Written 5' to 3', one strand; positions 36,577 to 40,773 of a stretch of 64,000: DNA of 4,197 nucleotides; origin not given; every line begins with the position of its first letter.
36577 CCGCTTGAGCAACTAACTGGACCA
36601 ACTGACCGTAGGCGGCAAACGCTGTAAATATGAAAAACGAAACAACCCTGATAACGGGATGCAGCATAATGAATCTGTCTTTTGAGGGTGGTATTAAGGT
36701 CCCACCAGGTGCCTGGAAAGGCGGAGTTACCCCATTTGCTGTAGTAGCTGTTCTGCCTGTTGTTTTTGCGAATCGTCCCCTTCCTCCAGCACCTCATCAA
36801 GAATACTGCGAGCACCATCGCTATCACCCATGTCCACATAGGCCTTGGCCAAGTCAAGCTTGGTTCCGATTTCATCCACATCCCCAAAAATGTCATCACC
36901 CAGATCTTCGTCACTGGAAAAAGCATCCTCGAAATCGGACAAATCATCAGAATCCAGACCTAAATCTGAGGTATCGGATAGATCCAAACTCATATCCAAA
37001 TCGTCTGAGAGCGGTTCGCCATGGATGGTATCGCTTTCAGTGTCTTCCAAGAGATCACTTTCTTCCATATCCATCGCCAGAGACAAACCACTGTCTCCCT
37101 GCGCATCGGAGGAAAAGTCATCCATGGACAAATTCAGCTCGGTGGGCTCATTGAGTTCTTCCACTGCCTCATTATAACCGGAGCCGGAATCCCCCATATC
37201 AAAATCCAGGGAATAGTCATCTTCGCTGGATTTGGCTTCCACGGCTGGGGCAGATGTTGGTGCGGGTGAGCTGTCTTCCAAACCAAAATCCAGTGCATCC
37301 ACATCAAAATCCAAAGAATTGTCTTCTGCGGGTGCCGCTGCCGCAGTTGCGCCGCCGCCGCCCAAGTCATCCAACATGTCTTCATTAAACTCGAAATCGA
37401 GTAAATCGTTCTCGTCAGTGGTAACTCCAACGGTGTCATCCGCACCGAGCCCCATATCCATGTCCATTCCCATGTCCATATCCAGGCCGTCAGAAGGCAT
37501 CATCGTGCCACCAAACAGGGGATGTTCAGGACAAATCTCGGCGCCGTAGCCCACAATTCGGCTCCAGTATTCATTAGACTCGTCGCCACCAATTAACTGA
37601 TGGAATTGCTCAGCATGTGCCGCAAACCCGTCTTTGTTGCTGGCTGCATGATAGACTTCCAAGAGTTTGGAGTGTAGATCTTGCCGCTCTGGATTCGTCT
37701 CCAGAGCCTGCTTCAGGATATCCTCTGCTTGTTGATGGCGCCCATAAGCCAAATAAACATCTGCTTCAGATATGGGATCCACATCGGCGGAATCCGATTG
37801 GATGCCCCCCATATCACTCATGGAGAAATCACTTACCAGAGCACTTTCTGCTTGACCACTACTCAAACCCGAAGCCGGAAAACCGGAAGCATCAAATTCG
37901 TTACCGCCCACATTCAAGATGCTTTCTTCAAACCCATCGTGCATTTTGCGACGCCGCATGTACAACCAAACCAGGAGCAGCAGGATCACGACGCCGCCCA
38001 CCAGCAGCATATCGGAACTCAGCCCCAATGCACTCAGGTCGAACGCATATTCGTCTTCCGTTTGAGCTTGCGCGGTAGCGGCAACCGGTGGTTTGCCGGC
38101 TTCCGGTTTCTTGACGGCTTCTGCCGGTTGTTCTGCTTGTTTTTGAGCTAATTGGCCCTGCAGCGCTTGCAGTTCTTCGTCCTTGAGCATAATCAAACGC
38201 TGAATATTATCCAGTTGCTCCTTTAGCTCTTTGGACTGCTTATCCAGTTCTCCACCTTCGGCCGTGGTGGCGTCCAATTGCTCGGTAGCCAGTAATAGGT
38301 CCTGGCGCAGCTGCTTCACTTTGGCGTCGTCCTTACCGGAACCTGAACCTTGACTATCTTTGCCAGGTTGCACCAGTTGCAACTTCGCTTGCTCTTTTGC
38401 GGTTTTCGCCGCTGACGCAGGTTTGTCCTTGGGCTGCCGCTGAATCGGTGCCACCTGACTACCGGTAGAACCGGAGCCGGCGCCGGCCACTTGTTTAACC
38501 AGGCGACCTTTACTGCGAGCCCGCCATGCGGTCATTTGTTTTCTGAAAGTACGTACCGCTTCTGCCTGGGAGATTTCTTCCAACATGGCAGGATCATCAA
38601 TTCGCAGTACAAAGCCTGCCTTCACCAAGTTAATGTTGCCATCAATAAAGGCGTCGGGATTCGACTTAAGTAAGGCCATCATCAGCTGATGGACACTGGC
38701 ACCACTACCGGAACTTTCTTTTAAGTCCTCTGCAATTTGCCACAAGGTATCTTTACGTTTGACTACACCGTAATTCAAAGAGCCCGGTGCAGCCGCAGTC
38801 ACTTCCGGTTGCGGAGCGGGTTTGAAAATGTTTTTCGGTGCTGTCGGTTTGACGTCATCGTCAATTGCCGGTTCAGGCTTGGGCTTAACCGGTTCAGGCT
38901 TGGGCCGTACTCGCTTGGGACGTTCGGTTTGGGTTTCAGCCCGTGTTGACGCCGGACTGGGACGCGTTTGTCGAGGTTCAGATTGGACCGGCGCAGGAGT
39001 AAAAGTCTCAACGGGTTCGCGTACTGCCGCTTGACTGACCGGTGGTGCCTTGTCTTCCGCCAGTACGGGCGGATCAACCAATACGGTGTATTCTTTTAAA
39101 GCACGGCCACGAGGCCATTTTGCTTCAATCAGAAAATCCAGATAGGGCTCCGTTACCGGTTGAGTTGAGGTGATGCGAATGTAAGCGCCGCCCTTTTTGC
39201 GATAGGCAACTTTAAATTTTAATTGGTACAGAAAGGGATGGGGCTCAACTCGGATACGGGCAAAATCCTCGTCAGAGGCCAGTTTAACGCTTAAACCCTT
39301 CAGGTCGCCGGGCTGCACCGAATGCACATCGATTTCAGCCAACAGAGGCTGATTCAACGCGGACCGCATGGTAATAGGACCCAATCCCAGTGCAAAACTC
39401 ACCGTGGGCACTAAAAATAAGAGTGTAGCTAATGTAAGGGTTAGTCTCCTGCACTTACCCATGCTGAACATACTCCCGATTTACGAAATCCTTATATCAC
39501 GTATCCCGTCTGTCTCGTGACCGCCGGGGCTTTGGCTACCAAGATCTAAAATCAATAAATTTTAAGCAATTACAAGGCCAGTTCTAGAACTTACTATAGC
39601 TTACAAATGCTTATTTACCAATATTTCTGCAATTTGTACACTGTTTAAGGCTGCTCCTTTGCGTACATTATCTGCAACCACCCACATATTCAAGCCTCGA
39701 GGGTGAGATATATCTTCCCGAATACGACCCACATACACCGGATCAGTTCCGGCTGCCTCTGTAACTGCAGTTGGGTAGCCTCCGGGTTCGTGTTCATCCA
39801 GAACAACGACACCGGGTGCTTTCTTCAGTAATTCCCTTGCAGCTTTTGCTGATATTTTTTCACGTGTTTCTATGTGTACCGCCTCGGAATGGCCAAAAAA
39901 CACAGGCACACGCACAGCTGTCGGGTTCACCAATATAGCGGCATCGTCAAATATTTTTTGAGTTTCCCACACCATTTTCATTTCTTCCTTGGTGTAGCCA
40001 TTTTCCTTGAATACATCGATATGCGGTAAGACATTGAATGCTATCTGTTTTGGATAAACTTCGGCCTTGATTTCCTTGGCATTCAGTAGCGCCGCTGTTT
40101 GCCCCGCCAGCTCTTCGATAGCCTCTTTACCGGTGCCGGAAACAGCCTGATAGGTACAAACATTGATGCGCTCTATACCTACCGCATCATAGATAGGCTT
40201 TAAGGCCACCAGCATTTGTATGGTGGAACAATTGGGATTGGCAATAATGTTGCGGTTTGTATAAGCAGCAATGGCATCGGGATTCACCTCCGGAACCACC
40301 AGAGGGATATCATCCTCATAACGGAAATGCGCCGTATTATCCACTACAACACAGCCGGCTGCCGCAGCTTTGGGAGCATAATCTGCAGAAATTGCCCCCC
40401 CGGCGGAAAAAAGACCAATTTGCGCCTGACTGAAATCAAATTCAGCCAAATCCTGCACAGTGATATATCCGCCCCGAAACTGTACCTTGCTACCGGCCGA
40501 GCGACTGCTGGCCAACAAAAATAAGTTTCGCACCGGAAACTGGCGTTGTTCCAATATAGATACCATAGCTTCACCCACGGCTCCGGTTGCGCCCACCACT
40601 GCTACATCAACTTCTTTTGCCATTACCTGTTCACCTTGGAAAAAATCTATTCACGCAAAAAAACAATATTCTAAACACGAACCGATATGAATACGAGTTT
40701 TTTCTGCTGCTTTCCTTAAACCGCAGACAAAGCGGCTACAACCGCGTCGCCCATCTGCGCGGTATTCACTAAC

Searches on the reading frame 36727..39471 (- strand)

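Call 89: search_protein_families(library=ncbifam, proteins=[window:36727-39471:-], max_evalue=1e-10)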
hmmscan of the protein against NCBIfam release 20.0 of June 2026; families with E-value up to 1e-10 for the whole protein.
window:36727-39471:- (914 aa): 2 families
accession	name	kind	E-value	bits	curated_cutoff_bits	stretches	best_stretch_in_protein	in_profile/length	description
TIGR03504.1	FimV_Cterm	subfamily_domain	3.9e-21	74.8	30.65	1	870-913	1-44/44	FimV/HubP family polar landmark protein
TIGR03505.1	FimV_core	subfamily_domain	2.5e-20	72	43.45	1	241-316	1-74/74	FimV/HubP family polar landmark protein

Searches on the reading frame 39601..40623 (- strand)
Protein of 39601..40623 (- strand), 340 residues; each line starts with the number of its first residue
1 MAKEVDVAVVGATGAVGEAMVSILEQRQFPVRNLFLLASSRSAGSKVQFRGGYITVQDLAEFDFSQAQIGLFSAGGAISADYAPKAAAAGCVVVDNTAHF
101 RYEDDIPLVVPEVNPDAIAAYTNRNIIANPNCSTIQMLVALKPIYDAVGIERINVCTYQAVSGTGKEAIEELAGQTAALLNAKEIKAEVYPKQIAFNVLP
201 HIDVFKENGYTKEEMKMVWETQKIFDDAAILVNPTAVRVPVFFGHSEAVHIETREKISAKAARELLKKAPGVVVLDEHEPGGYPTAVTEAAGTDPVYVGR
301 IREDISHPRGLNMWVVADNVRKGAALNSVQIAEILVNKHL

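Call 89: search_protein_families(library=ncbifam, proteins=[window:39601-40623:-], max_evalue=1e-10)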
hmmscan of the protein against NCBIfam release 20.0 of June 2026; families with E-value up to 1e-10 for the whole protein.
window:39601-40623:- (340 aa): 11 families
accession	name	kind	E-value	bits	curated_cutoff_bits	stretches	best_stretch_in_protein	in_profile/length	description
NF011456.0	PRK14874.1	equivalog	9.8e-150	498.3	223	1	2-339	2-344/346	aspartate-semialdehyde dehydrogenase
TIGR01296.1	asd_B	equivalog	3.1e-134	447.4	324.2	1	7-337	2-338/339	aspartate-semialdehyde dehydrogenase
NF004224.0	PRK05671.1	equivalog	3.7e-103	345.5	284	1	1-338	1-334/336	aspartate-semialdehyde dehydrogenase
NF005957.0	PRK08040.1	equivalog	7.7e-102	341.2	273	1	1-339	1-334/336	aspartate-semialdehyde dehydrogenase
NF005229.0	PRK06728.1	equivalog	7.7e-97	324.2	628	1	3-338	4-344/347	aspartate-semialdehyde dehydrogenase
NF006416.0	PRK08664.1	subfamily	1.7e-43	149.2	232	1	3-338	2-346/350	aspartate-semialdehyde dehydrogenase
TIGR00978.1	asd_EA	equivalog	2.6e-40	138.5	301.2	1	5-173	1-188/342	aspartate-semialdehyde dehydrogenase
NF005368.0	PRK06901.1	equivalog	3.7e-31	108.5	437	1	2-337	2-320/323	oxidoreductase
NF005144.0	PRK06598.1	subfamily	4.7e-31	108.2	198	2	178-327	206-359/369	aspartate-semialdehyde dehydrogenase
TIGR01745.1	asd_gamma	equivalog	7.3e-23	81.1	402.9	0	171-328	198-358/366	aspartate-semialdehyde dehydrogenase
TIGR01850.1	argC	equivalog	1.7e-13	50.5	233.6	0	6-172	2-191/345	N-acetyl-gamma-glutamyl-phosphate reductase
